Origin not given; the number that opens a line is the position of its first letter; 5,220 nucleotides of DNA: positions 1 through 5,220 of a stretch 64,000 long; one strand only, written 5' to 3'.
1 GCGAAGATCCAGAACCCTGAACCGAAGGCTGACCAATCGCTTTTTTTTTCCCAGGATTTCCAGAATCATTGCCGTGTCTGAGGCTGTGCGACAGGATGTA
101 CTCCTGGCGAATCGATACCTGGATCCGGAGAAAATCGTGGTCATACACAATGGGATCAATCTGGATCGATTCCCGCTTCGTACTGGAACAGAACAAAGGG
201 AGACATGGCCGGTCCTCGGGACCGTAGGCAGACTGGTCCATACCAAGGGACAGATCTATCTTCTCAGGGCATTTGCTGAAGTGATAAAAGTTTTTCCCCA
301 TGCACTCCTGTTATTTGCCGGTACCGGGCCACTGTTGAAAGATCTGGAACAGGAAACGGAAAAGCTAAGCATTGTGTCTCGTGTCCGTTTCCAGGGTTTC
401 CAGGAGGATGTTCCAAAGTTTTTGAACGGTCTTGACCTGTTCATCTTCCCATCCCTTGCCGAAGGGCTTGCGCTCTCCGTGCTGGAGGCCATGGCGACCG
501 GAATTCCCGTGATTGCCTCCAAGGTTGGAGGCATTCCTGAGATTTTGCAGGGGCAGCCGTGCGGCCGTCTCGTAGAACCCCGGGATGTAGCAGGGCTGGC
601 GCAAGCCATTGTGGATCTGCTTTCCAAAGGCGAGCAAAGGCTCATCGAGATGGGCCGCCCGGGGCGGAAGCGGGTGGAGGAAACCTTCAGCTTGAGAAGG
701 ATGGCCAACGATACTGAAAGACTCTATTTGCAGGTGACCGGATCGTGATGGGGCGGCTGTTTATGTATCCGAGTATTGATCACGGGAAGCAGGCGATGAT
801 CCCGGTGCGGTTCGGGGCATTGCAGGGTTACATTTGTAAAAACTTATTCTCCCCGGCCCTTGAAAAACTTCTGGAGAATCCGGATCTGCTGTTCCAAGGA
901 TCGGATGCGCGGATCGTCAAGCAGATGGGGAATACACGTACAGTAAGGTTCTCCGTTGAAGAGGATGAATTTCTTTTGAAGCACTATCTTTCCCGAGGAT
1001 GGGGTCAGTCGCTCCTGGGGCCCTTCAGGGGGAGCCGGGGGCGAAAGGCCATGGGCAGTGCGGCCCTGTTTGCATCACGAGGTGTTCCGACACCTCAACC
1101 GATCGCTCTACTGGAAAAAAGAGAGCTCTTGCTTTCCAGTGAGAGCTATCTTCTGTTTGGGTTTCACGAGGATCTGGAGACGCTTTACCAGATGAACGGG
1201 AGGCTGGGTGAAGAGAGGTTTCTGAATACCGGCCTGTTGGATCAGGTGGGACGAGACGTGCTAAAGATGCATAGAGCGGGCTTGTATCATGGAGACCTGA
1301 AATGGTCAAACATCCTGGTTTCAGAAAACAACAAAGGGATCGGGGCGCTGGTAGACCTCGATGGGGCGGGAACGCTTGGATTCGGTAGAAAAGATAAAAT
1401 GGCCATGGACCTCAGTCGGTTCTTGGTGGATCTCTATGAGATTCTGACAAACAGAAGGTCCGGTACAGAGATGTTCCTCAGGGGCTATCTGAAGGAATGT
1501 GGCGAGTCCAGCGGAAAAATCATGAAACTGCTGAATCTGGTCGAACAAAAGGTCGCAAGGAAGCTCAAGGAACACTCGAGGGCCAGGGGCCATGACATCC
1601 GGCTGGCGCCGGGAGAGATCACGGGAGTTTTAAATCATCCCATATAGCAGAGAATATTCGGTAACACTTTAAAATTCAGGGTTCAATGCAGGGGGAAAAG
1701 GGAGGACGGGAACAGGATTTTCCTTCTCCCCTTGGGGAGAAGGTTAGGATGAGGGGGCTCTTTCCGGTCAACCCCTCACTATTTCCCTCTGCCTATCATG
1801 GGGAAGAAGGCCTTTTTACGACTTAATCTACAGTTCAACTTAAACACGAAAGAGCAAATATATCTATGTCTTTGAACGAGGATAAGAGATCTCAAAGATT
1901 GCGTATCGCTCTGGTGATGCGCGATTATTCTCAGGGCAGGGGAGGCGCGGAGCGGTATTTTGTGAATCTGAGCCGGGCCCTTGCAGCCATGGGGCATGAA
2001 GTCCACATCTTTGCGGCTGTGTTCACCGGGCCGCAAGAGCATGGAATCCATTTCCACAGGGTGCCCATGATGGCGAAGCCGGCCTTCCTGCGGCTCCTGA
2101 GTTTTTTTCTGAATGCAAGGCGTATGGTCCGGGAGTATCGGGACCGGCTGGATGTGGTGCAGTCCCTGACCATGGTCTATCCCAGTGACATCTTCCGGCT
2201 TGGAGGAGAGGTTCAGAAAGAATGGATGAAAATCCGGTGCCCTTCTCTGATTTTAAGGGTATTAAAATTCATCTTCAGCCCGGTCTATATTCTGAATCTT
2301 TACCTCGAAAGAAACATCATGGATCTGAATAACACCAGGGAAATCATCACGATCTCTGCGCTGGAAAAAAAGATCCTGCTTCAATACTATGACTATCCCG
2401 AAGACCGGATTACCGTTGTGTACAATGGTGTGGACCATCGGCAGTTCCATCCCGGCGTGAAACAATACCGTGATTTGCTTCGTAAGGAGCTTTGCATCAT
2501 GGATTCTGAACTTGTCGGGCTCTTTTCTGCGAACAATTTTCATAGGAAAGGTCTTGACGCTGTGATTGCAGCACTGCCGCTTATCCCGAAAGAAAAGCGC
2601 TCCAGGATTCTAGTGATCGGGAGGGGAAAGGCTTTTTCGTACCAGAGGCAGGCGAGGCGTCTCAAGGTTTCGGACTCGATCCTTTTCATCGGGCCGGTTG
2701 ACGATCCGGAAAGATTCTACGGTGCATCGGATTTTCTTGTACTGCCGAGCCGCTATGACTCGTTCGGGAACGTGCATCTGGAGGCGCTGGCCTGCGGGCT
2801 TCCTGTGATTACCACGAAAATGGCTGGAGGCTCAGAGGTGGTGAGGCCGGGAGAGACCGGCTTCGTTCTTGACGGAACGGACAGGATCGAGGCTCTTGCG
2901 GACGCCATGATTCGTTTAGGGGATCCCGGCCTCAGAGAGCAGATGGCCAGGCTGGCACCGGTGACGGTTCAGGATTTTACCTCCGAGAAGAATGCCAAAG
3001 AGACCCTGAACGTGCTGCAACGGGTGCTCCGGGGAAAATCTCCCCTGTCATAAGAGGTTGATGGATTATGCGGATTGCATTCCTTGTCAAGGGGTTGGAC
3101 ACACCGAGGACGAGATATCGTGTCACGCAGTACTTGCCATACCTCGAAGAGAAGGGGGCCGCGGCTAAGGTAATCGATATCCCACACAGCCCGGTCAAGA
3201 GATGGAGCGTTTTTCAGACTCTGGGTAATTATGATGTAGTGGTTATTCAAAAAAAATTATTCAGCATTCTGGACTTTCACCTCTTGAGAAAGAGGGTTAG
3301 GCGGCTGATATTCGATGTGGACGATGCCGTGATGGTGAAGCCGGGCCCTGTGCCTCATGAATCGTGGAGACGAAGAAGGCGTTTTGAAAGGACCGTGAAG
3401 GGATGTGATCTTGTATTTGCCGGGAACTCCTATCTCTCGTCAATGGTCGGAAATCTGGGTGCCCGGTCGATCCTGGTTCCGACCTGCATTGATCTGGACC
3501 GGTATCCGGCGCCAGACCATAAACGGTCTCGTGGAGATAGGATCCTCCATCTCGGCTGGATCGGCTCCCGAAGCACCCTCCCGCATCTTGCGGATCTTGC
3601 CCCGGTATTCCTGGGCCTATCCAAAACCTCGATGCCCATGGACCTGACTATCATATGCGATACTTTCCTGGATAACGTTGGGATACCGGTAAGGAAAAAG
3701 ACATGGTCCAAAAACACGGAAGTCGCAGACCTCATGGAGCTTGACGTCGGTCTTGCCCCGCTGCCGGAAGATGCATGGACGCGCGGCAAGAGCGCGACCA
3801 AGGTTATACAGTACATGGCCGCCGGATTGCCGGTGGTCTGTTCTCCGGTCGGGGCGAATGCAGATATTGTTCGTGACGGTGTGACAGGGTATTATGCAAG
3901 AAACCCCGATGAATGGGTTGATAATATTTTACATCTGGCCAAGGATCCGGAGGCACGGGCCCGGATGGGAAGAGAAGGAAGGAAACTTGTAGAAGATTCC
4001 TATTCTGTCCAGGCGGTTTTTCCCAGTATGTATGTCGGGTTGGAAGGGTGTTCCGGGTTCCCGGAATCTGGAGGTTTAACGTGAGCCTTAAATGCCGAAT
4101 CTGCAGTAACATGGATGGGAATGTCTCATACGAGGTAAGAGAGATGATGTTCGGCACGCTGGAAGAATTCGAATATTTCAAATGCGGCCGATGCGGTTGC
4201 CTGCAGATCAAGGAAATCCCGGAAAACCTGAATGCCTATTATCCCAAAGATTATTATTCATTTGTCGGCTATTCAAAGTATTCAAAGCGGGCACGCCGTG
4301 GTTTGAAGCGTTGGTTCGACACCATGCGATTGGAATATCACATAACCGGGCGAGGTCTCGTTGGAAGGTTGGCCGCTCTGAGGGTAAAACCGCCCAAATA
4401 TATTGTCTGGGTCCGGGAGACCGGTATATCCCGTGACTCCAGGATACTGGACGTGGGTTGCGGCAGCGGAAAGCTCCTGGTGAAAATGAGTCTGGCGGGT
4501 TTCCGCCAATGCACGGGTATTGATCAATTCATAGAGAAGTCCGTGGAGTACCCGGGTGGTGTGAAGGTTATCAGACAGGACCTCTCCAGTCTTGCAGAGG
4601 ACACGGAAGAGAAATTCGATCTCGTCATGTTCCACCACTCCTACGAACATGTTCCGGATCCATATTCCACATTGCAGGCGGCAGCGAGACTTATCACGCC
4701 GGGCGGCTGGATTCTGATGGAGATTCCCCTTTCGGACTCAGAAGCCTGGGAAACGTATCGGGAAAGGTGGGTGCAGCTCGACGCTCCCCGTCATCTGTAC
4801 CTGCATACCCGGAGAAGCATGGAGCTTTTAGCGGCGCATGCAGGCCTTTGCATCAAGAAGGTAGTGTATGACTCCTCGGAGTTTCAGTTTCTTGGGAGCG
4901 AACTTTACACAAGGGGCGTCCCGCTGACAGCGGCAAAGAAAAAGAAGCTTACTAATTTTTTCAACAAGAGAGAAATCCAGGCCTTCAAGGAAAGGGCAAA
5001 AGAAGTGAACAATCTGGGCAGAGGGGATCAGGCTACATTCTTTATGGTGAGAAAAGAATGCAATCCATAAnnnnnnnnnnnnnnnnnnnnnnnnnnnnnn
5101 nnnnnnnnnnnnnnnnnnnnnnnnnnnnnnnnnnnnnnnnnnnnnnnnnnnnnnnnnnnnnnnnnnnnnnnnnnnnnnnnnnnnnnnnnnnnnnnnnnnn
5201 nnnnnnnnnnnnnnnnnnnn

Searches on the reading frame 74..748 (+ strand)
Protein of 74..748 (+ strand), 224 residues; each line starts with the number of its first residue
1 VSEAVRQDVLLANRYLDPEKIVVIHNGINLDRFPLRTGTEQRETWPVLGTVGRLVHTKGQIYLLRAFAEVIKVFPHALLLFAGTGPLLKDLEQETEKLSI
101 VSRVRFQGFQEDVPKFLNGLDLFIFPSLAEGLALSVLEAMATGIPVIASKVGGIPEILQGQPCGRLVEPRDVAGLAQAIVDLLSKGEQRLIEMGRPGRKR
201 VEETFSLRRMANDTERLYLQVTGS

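Call 50: search_protein_families(library=pfam, proteins=[window:74-748:+], max_evalue=0.00001)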
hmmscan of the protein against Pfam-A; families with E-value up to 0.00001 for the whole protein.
window:74-748:+ (224 aa): 3 families
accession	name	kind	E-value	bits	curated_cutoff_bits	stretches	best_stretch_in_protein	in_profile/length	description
PF13692.12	Glyco_trans_1_4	-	1.3e-36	126.4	27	1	46-184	2-141/142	Glycosyl transferases group 1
PF00534.26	Glycos_transf_1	-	2.1e-35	122.2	26.4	1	40-189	10-162/172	Glycosyl transferases group 1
PF20706.3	GT4-conflict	-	8.6e-10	38.6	26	1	20-166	173-327/385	Family 4 Glycosyltransferase in conflict systems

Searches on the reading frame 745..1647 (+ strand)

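Call 50: search_protein_families(library=pfam, proteins=[window:745-1647:+], max_evalue=0.00001)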
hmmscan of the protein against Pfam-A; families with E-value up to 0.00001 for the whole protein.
window:745-1647:+ (300 aa): 1 family
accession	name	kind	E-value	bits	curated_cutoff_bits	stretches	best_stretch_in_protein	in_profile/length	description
PF06293.20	Kdo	-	1.3e-11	44.8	21.3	1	54-228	7-188/207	Lipopolysaccharide kinase (Kdo/WaaP) family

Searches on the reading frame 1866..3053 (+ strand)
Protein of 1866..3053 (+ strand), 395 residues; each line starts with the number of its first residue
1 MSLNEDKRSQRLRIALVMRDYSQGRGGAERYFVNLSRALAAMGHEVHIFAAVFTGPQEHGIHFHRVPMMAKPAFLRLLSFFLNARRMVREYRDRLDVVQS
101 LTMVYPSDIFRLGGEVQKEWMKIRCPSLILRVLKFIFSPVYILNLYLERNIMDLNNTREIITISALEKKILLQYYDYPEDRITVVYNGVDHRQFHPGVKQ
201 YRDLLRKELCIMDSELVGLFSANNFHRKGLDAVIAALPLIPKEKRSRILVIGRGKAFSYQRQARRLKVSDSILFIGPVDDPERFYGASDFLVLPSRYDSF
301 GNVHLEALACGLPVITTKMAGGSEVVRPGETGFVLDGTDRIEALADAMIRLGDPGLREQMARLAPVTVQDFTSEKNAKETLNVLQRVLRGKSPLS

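Call 50: search_protein_families(library=pfam, proteins=[window:1866-3053:+], max_evalue=0.00001)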
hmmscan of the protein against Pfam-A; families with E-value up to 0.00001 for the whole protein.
window:1866-3053:+ (395 aa): 5 families
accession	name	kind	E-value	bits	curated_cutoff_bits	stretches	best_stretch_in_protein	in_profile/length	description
PF13692.12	Glyco_trans_1_4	-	1.9e-30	106.4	27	1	224-351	10-139/142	Glycosyl transferases group 1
PF00534.26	Glycos_transf_1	-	3.2e-30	105.4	26.4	1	206-360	6-165/172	Glycosyl transferases group 1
PF13439.12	Glyco_transf_4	-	4.8e-23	82.5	28.5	2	26-100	2-78/170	Glycosyltransferase Family 4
PF13579.12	Glyco_trans_4_4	-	2.2e-11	44.8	29.7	1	26-100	1-77/158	Glycosyl transferase 4-like domain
PF20706.3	GT4-conflict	-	8.2e-07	28.8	26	0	285-325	279-319/385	Family 4 Glycosyltransferase in conflict systems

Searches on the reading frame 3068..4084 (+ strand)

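Call 50: search_protein_families(library=pfam, proteins=[window:3068-4084:+], max_evalue=0.00001)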
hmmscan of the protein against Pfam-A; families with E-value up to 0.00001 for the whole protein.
window:3068-4084:+ (338 aa): 3 families
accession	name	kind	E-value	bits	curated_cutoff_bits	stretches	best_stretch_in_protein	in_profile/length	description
PF00534.26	Glycos_transf_1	-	5.4e-11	42.8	26.4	1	244-306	107-171/172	Glycosyl transferases group 1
PF13692.12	Glyco_trans_1_4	-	6.1e-11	43.2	27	1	224-293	76-142/142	Glycosyl transferases group 1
PF13524.12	Glyco_trans_1_2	-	7.1e-08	33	25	1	238-316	59-137/144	Glycosyl transferase-like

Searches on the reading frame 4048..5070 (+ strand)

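Call 50: search_protein_families(library=pfam, proteins=[window:4048-5070:+], max_evalue=0.00001)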
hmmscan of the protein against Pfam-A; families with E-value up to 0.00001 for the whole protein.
window:4048-5070:+ (340 aa): 6 families
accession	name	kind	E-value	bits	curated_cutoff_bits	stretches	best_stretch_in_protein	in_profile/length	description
PF13489.12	Methyltransf_23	-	9.5e-24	84.4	27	1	128-267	21-159/164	Methyltransferase domain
PF08241.18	Methyltransf_11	-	1.2e-12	48.7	21.2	1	134-223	1-94/95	Methyltransferase domain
PF13847.12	Methyltransf_31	-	9.9e-11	42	27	1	128-228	2-113/145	Methyltransferase domain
PF13649.12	Methyltransf_25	-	4.4e-10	40.6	27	1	133-220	1-97/97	Methyltransferase domain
PF08242.18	Methyltransf_12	-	1.5e-08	35.7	30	1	134-222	1-98/98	Methyltransferase domain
PF07021.18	MetW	-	3.9e-06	27.1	21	1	127-214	11-100/193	Methionine biosynthesis protein MetW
